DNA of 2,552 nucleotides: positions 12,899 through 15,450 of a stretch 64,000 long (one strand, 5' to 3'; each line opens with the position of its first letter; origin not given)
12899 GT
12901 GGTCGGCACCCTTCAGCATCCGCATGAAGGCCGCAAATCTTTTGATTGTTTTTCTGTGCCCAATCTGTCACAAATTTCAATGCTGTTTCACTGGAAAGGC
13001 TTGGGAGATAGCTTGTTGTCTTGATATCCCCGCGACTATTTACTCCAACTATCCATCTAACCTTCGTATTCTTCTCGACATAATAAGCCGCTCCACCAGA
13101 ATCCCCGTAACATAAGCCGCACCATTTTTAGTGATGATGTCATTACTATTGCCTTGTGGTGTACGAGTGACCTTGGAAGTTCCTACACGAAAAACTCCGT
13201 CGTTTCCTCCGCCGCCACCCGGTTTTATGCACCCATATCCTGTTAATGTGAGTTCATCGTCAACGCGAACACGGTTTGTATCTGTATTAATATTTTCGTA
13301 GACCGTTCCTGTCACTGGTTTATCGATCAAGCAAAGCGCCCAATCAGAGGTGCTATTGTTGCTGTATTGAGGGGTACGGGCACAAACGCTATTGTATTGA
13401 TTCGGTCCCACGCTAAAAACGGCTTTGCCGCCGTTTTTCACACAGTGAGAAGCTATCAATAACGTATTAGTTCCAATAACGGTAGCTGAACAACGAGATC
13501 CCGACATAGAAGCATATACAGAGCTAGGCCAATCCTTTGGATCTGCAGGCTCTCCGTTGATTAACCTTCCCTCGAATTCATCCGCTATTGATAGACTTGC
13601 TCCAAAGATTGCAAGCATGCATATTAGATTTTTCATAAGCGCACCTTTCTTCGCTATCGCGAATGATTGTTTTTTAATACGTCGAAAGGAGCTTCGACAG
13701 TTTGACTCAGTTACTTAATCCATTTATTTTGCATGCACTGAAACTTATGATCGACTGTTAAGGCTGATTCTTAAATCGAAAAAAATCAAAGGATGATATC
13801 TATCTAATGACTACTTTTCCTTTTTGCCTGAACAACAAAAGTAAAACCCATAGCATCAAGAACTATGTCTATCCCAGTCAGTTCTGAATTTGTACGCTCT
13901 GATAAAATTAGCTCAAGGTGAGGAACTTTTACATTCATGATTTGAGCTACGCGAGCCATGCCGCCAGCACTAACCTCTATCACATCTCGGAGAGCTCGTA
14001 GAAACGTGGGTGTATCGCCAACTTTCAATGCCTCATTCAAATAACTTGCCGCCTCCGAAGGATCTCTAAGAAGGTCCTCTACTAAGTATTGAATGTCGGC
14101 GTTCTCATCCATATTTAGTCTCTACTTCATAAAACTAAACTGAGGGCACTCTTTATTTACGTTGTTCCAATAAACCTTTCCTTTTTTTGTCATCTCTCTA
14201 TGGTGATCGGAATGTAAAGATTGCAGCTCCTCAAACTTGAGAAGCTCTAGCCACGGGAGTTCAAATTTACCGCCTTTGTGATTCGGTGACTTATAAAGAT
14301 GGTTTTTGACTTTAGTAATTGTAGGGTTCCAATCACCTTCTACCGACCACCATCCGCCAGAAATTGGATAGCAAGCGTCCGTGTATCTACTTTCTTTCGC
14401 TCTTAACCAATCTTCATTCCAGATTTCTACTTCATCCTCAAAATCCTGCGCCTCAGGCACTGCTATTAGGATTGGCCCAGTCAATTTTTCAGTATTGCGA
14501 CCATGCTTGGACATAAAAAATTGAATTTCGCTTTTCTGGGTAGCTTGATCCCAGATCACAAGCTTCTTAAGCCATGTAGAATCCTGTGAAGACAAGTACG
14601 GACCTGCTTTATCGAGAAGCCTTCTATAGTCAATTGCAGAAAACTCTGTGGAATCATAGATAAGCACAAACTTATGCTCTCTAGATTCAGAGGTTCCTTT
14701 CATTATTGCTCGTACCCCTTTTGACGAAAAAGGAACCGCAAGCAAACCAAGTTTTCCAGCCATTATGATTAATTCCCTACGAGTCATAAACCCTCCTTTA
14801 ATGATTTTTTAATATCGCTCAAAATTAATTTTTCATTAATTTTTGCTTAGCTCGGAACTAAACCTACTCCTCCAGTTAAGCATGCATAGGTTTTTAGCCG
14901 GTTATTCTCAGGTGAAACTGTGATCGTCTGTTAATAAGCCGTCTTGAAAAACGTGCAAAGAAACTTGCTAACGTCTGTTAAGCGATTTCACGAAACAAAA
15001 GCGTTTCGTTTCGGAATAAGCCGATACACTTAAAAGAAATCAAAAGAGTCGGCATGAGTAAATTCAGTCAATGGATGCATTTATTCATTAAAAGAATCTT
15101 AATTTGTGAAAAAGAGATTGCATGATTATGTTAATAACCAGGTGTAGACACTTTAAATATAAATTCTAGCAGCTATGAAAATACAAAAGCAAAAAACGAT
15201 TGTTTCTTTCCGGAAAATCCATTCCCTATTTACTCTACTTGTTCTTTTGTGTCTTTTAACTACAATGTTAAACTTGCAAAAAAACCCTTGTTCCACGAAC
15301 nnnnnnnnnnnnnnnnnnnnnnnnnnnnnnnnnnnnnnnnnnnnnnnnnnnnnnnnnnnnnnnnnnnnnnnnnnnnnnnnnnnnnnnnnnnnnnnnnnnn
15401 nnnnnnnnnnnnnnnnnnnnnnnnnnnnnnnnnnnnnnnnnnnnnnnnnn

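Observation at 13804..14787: HigA-family antidote gene paired with a 221-aa Tat-signal protein instead of a RelE/HigB killer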

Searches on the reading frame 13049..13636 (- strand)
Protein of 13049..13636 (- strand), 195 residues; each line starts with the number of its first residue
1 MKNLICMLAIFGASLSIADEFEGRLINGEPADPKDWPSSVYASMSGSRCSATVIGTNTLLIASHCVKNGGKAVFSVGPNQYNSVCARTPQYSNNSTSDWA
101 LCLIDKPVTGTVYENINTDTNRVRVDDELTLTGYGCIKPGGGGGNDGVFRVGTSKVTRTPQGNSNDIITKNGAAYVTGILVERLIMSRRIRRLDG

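Call 3: search_protein_families(library=pfam, proteins=[window:13049-13636:-], max_evalue=1)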
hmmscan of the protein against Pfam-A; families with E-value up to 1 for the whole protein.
window:13049-13636:- (195 aa): 2 families
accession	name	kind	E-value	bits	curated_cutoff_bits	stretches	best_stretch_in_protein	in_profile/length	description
PF00089.32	Trypsin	-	2.5e-09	37.8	20.6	1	26-165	2-155/220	Trypsin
PF15666.10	HGAL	-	0.17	12.5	27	1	111-138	41-68/88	Germinal center-associated lymphoma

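Call 4: search_protein_families(library=ncbifam, proteins=[window:13049-13636:-], max_evalue=1)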
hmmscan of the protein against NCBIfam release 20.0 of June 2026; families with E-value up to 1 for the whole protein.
window:13049-13636:- (195 aa): 0 families

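Call 60: search_protein_families(library=padloc, proteins=[window:13049-13636:-], max_evalue=1)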
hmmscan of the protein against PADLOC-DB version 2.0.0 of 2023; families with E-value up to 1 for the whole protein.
window:13049-13636:- (195 aa): 1 family
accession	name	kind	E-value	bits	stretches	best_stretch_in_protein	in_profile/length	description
PDLC00169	HamA1|HamA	-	0.0042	13.6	1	47-136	27-114/483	DUF1837 domain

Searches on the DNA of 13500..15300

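Call 84: search_rna_families(source=window, start=13500, end=15300, threshold=evalue, max_evalue=1)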
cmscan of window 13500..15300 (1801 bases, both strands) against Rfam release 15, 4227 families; matches with E-value up to 1: 0.
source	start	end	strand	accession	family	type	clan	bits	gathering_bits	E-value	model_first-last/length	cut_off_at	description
